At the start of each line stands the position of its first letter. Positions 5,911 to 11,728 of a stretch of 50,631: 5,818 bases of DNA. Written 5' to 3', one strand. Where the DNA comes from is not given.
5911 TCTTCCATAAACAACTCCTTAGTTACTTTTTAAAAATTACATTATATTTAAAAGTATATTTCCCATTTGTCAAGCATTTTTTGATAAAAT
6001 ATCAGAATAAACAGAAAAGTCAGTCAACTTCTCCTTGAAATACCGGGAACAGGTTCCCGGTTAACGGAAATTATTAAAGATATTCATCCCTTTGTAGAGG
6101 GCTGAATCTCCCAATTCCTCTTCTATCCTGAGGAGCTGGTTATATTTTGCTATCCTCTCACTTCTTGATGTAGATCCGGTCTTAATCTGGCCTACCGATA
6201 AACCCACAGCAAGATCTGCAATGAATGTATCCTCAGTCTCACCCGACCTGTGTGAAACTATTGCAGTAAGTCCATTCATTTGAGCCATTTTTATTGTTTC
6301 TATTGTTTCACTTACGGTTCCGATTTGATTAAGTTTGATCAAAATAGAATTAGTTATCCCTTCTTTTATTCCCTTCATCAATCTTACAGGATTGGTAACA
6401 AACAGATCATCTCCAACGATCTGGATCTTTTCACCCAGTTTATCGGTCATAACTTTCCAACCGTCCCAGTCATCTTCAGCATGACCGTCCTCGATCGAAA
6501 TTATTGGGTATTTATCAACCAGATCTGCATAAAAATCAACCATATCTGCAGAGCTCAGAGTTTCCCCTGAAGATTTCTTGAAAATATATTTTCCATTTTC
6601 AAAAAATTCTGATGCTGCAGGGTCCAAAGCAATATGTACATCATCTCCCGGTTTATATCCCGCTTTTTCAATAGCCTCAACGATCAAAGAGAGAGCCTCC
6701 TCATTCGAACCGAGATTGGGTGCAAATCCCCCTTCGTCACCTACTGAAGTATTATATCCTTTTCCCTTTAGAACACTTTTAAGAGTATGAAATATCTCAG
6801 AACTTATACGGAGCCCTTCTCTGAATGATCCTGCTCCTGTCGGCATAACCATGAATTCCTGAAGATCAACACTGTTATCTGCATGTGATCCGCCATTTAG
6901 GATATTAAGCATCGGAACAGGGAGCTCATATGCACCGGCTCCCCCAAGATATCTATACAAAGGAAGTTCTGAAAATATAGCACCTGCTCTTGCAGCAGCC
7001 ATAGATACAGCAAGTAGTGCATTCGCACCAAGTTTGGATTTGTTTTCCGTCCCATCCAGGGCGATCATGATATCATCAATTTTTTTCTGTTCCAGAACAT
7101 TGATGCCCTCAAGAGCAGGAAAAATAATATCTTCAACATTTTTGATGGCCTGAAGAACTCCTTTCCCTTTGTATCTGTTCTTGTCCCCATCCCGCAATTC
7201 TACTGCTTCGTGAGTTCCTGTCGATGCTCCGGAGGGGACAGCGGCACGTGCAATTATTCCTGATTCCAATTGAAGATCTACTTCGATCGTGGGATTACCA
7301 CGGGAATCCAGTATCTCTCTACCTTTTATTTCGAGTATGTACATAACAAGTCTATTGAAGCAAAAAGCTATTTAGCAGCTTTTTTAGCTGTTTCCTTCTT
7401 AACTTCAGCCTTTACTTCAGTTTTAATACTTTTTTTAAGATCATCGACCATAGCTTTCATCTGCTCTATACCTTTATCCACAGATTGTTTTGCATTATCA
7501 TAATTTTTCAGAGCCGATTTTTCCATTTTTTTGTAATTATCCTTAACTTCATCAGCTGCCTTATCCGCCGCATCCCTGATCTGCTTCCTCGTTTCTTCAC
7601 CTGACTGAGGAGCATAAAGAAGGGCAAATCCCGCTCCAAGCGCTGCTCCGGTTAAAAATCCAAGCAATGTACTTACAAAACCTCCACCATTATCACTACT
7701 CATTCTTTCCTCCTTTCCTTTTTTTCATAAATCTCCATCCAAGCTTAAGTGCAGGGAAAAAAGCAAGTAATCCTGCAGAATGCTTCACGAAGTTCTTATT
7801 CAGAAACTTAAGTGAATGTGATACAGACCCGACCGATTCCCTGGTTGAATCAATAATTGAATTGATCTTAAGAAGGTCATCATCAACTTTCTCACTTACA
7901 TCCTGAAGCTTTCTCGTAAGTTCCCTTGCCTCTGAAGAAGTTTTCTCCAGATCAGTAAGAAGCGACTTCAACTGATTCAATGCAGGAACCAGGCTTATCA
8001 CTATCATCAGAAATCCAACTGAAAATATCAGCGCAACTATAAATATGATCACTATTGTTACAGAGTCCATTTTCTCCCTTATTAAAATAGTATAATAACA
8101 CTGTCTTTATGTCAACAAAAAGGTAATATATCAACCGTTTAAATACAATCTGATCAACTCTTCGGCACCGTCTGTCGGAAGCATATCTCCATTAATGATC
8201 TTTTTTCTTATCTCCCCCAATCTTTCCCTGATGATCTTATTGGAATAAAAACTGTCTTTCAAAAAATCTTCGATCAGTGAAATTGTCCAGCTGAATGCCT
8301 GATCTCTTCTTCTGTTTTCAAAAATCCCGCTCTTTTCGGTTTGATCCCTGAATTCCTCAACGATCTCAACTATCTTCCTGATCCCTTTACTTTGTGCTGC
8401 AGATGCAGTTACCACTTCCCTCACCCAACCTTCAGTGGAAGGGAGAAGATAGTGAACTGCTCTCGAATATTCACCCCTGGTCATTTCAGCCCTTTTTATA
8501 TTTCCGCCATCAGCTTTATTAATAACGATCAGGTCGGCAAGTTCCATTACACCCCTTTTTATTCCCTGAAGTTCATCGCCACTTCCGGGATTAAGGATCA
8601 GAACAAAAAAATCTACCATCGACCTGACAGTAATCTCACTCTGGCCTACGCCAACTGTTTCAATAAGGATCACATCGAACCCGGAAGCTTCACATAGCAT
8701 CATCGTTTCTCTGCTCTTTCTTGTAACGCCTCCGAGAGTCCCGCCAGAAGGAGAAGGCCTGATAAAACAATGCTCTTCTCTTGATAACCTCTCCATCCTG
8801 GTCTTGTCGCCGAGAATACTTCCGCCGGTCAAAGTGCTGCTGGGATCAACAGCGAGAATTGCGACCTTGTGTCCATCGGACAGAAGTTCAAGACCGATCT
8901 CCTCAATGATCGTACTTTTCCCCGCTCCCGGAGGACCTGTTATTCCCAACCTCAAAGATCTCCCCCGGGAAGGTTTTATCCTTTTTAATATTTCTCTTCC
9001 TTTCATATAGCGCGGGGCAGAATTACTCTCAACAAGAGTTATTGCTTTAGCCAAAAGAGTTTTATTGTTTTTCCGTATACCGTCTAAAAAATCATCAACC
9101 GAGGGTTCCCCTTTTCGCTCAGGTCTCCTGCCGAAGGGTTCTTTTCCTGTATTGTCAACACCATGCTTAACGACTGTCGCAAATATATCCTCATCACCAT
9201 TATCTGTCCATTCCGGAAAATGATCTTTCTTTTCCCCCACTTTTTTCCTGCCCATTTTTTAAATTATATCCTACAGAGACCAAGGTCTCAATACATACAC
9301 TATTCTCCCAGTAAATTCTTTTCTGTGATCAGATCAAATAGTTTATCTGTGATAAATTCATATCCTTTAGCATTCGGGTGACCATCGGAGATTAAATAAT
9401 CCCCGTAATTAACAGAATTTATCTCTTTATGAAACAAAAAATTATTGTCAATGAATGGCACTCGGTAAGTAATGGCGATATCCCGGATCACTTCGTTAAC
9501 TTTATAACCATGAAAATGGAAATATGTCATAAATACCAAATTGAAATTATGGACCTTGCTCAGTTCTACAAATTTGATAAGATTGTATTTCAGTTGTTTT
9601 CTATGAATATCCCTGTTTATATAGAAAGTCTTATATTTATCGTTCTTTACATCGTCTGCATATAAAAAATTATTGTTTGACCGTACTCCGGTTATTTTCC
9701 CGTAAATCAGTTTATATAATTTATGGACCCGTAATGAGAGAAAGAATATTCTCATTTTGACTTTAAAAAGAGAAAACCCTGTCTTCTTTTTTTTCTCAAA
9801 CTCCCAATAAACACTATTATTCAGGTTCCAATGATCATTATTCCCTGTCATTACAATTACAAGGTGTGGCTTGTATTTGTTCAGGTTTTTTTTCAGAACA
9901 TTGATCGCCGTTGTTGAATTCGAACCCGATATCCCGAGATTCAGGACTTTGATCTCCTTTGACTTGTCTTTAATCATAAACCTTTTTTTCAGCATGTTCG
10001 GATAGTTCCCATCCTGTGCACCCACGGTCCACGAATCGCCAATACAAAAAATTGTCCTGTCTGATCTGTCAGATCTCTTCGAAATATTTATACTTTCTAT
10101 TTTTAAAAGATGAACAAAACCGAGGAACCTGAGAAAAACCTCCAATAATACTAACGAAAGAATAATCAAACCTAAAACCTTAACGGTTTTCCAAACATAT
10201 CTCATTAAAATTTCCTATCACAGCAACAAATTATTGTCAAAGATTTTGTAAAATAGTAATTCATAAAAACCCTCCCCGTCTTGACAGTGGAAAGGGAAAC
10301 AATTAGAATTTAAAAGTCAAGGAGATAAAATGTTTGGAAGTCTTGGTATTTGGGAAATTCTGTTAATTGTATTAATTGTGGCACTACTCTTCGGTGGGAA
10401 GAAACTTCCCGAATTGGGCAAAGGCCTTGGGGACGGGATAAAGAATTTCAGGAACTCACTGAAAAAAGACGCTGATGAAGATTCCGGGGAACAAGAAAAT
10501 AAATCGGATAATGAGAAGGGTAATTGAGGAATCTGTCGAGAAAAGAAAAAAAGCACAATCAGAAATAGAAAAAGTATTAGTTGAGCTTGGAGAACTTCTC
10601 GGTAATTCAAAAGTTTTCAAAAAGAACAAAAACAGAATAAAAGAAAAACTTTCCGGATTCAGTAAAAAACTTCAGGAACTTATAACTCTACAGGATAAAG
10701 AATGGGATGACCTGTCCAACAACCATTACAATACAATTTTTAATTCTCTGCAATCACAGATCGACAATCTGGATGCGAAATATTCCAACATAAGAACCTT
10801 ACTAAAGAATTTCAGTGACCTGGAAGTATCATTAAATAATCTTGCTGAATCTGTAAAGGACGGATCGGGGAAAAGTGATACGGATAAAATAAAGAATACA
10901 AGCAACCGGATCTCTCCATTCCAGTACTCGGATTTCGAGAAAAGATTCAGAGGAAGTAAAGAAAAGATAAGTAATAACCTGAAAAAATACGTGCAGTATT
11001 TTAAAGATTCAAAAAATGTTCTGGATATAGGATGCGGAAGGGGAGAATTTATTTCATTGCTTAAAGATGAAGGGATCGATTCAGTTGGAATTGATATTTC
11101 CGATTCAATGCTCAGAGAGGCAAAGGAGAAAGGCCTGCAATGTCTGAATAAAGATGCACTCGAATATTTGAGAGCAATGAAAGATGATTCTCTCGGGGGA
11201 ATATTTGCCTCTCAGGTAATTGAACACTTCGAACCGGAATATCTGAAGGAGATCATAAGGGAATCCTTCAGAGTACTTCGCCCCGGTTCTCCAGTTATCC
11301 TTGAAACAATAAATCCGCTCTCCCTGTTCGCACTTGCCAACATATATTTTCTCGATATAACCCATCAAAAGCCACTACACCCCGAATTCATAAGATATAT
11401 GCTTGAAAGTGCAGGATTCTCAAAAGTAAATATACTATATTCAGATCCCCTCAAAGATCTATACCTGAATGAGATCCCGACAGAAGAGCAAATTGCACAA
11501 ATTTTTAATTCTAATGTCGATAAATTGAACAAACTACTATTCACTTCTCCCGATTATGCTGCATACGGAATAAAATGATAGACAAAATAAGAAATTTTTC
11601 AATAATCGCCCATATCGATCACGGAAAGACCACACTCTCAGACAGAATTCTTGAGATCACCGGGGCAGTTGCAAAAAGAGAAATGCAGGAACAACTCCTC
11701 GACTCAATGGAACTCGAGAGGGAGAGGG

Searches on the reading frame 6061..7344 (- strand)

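Call 51: search_protein_families(library=pfam, proteins=[window:6061-7344:-], max_evalue=0.00001)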
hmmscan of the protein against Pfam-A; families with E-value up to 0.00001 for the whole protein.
window:6061-7344:- (427 aa): 2 families
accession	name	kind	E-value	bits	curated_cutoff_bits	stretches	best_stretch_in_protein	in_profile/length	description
PF00113.28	Enolase_C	-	5.2e-133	443.3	21.5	1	139-424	2-294/296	Enolase, C-terminal TIM barrel domain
PF03952.21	Enolase_N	-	4.7e-59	198.7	35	1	3-133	1-131/131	Enolase, N-terminal domain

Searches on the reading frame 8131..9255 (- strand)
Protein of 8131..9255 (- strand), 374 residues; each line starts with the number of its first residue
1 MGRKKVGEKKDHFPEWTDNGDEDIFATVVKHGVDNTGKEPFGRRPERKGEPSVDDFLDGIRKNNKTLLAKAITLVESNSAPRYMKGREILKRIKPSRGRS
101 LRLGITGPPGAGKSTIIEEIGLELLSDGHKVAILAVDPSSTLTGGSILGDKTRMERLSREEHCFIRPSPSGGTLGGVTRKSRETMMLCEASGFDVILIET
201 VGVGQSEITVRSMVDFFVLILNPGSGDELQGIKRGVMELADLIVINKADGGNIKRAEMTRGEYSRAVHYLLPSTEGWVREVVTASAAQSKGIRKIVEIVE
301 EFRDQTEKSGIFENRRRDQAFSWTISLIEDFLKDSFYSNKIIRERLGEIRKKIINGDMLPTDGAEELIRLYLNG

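Call 51: search_protein_families(library=pfam, proteins=[window:8131-9255:-], max_evalue=0.00001)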
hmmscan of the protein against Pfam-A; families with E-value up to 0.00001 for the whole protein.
window:8131-9255:- (374 aa): 2 families
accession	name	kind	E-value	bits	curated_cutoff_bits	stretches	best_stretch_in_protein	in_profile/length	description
PF03308.22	MeaB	-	3.6e-105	351.3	23.1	1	68-339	1-271/273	Methylmalonyl Co-A mutase-associated GTPase MeaB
PF02492.25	cobW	-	3.6e-09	36.9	20.7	1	103-251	3-156/180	CobW/HypB/UreG, nucleotide-binding domain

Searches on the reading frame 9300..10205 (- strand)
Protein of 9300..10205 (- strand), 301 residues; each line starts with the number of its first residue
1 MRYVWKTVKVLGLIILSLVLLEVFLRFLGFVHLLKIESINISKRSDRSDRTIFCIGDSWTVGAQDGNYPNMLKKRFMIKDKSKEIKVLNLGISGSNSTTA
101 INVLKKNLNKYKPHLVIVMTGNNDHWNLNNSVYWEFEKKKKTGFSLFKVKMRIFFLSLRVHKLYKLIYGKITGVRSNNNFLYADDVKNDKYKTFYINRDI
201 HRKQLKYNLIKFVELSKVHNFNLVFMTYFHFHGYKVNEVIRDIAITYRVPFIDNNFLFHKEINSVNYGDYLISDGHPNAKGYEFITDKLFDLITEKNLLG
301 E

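Call 51: search_protein_families(library=pfam, proteins=[window:9300-10205:-], max_evalue=0.00001)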
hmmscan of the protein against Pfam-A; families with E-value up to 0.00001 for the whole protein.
window:9300-10205:- (301 aa): 2 families
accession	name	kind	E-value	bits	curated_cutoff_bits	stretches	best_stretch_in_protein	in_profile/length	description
PF13472.12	Lipase_GDSL_2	-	1.1e-14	55.8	32.9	1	54-283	1-177/178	GDSL-like Lipase/Acylhydrolase family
PF00657.28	Lipase_GDSL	-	1.2e-09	39.1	23.6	1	52-288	1-207/208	GDSL-like Lipase/Acylhydrolase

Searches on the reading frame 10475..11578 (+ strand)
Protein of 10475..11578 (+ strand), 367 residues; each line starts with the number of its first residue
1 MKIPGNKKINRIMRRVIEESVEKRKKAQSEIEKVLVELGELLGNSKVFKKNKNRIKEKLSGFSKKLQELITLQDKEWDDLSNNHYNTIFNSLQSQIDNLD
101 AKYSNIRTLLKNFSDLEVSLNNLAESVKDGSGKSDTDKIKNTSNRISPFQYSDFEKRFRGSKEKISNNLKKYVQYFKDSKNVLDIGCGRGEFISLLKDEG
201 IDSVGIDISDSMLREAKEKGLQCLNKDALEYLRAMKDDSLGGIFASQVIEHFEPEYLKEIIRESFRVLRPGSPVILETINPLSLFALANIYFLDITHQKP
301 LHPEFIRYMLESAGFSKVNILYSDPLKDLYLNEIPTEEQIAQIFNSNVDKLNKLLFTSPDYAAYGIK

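Call 51: search_protein_families(library=pfam, proteins=[window:10475-11578:+], max_evalue=0.00001)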
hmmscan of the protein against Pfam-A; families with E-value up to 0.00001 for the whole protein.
window:10475-11578:+ (367 aa): 6 families
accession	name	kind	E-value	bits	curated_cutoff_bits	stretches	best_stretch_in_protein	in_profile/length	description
PF13489.12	Methyltransf_23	-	3.8e-16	59.7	27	1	163-318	7-162/164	Methyltransferase domain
PF08241.18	Methyltransf_11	-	1.1e-15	58.5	21.2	1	183-275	1-94/95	Methyltransferase domain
PF13649.12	Methyltransf_25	-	4.6e-15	56.5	27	1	182-271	1-96/97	Methyltransferase domain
PF08242.18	Methyltransf_12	-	2e-11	44.9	30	1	183-271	1-95/98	Methyltransferase domain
PF07021.18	MetW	-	4.2e-11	43.3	21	1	173-267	8-101/193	Methionine biosynthesis protein MetW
PF13847.12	Methyltransf_31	-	1e-10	41.9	27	1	177-280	2-113/145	Methyltransferase domain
